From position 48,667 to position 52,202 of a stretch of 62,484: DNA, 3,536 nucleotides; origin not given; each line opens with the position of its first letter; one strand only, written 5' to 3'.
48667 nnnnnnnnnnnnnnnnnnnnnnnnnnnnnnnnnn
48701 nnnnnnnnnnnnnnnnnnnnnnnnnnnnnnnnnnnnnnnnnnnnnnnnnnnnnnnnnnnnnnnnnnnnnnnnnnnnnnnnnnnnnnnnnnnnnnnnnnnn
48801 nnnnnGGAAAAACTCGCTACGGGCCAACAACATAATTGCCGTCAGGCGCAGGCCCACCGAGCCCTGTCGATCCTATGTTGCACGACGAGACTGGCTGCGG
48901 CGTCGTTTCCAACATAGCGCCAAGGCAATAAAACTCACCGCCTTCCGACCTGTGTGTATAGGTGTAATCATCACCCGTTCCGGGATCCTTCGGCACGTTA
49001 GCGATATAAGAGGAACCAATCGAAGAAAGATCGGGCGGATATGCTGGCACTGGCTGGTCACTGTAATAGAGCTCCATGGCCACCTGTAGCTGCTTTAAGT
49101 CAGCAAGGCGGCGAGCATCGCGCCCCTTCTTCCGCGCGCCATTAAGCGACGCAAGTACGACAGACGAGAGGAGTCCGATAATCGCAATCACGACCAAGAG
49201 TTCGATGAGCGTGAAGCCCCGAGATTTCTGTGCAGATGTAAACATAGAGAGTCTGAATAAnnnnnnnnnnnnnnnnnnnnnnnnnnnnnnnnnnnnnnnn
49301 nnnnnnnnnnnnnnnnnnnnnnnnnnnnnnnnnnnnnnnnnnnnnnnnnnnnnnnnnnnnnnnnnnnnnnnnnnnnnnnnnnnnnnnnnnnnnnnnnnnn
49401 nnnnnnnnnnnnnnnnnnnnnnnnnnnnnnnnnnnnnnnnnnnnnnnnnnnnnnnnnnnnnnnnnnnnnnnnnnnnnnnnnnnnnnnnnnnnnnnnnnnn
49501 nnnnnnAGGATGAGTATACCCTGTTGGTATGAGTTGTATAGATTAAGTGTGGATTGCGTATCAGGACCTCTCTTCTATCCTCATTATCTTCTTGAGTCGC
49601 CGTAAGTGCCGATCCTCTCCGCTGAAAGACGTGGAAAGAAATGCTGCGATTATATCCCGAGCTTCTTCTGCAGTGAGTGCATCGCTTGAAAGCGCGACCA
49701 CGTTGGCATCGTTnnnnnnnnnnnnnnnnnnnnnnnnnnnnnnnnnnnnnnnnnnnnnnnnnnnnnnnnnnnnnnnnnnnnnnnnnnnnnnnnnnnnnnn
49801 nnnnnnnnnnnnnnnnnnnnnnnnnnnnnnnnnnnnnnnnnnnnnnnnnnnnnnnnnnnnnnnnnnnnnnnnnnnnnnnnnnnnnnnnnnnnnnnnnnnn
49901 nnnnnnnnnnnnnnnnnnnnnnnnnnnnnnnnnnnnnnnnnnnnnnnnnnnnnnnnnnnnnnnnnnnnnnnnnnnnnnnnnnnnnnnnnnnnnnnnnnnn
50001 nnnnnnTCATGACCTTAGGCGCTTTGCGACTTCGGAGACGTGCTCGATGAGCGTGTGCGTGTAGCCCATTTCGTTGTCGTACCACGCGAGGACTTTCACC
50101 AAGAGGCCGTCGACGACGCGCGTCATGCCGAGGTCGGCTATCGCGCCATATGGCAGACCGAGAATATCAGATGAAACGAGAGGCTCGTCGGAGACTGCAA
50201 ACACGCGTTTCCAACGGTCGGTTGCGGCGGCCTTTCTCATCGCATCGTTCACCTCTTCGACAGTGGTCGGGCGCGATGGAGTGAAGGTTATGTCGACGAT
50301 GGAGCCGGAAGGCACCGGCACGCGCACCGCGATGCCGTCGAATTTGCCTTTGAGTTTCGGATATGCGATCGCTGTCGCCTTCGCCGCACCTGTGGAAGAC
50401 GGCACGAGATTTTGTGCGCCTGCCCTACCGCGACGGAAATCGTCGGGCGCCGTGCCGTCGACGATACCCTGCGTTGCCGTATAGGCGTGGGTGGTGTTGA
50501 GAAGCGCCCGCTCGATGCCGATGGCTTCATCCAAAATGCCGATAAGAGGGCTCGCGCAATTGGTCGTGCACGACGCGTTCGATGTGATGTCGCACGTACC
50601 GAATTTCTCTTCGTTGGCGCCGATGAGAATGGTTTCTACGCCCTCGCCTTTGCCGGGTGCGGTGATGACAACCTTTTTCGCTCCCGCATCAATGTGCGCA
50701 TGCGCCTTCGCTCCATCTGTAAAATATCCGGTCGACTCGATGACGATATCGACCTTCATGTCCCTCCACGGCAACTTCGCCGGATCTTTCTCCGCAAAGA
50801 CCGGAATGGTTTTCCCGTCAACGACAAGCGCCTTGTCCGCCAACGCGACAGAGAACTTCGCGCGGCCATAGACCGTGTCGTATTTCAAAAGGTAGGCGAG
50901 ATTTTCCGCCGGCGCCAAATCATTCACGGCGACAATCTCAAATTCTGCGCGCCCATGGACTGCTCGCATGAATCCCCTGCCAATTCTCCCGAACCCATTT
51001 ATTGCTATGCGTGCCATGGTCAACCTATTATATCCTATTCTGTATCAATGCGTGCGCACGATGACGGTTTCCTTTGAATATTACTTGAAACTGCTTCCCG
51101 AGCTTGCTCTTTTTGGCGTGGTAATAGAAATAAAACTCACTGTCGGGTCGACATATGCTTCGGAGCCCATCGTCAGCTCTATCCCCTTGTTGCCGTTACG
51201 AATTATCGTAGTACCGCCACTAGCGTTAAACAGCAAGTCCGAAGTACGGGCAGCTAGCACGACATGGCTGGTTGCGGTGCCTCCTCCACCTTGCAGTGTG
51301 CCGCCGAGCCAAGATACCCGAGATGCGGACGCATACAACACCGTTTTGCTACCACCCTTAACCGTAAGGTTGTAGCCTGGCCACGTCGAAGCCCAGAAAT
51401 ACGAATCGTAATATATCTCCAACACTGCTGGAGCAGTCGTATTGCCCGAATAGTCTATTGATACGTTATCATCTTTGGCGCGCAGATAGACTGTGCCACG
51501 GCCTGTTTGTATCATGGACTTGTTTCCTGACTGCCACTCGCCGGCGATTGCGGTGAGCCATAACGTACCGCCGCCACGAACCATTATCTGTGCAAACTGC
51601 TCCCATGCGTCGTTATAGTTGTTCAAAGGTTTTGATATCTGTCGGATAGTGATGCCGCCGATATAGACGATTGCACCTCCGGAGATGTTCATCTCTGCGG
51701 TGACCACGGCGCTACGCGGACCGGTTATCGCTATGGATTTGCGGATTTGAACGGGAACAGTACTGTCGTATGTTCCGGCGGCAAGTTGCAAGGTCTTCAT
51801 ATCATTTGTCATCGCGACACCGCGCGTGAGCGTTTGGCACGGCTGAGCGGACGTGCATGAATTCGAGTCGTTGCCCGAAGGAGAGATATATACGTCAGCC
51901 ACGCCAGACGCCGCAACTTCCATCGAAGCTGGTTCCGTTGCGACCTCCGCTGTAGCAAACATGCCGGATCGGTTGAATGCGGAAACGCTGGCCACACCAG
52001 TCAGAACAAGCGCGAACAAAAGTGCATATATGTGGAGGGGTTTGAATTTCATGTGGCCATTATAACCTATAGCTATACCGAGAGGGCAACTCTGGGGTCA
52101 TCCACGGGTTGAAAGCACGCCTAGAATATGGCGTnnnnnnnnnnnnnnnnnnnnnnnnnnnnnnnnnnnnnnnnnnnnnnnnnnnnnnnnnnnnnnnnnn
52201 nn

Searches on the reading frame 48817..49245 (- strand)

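Call 32: search_protein_families(library=pfam, proteins=[window:48817-49245:-], max_evalue=0.001)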
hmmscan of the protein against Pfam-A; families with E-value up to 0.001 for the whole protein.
window:48817-49245:- (142 aa): 1 family
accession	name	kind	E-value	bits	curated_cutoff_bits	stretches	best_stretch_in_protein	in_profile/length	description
PF07963.17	N_methyl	-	4.4e-09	36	21.2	1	7-31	3-27/27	Prokaryotic N-terminal methylation motif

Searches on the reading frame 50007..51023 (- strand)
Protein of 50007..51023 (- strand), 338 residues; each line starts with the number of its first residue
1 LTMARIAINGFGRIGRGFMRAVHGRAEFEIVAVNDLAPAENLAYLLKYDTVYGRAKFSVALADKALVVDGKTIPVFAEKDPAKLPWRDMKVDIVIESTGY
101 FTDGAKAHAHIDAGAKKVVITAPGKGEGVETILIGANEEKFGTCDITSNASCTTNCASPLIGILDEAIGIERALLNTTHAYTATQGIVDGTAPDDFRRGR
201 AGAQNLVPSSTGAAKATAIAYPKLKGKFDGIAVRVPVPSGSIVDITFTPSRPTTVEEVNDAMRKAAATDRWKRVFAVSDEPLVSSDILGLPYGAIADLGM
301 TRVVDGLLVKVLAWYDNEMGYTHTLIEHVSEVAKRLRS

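Call 70: find_related_loci(query=window:50007-51023:-, collection=metagenome_contigs, flank=10000)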
Query window:50007-51023:- (338 aa) in metagenome_contigs; peptide patterns used: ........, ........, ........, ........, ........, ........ (x = any residue, [..] = any of these).
600 stretches matched a pattern (row limit reached: there are more); 578 encode a relative of the query (tblastn E <= 1e-3); the best 80 are kept; 80 distinct loci.
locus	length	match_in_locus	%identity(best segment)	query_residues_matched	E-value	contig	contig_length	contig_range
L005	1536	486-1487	80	3-336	0e+0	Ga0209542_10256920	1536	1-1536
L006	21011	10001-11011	78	1-337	0e+0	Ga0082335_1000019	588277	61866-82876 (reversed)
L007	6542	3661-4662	77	3-336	2e-178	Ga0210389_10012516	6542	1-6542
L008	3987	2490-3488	77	3-336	0e+0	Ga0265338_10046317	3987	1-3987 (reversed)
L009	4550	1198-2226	75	3-336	2e-177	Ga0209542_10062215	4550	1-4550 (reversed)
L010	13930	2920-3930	74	2-336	7e-167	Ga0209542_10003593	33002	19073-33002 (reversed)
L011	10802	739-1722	69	3-329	2e-157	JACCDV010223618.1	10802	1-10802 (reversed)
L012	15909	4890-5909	68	1-336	7e-155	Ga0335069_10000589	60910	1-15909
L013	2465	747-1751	66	3-336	2e-160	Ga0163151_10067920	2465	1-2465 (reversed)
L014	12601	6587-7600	66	3-336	5e-150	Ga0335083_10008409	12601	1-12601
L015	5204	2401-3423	65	1-336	3e-146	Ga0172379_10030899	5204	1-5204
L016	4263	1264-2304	63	1-336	2e-146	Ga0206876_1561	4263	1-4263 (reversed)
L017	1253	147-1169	63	1-337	4e-157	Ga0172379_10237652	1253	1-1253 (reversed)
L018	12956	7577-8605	62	1-337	4e-142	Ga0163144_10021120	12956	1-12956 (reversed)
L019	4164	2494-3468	64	5-328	2e-144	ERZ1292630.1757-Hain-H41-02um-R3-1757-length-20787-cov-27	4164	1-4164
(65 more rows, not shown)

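Call 76: search_protein_families(library=pfam, proteins=[L009:448-1119:-, L010:2145-2822:-, L006:9200-9898:-], max_evalue=0.01)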
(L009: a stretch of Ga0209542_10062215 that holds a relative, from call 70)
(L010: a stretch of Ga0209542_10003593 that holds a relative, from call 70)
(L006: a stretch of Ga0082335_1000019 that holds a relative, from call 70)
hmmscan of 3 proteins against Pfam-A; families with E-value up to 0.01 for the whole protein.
L009:448-1119:- (223 aa): 1 family
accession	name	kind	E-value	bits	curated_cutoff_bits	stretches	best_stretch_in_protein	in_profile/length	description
PF01797.21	Y1_Tnp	-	3.2e-05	24.5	23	1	64-140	38-119/121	Transposase IS200 like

L010:2145-2822:- (225 aa): 1 family
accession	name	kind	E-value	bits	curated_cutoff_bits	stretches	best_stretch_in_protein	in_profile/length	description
PF01797.21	Y1_Tnp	-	1.3e-05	25.8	23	1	63-142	35-119/121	Transposase IS200 like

L006:9200-9898:- (232 aa): 1 family
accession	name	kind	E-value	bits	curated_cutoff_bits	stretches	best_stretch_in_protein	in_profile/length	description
PF01797.21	Y1_Tnp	-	3.6e-09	37.2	23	1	53-150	18-119/121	Transposase IS200 like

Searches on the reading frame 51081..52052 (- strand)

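Call 10: search_protein_families(library=pfam, proteins=[window:51081-52052:-], max_evalue=0.01)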
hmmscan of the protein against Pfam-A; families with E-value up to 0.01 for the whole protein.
window:51081-52052:- (323 aa): 1 family
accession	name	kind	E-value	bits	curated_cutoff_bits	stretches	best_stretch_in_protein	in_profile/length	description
PF07602.17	DUF1565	-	3.8e-06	26.8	20.3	1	59-112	2-59/257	Protein of unknown function (DUF1565)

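Call 33: search_protein_families(library=phrogs, proteins=[window:51081-52052:-], max_evalue=0.001)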
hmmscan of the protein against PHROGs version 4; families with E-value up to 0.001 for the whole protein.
window:51081-52052:- (323 aa): 0 families
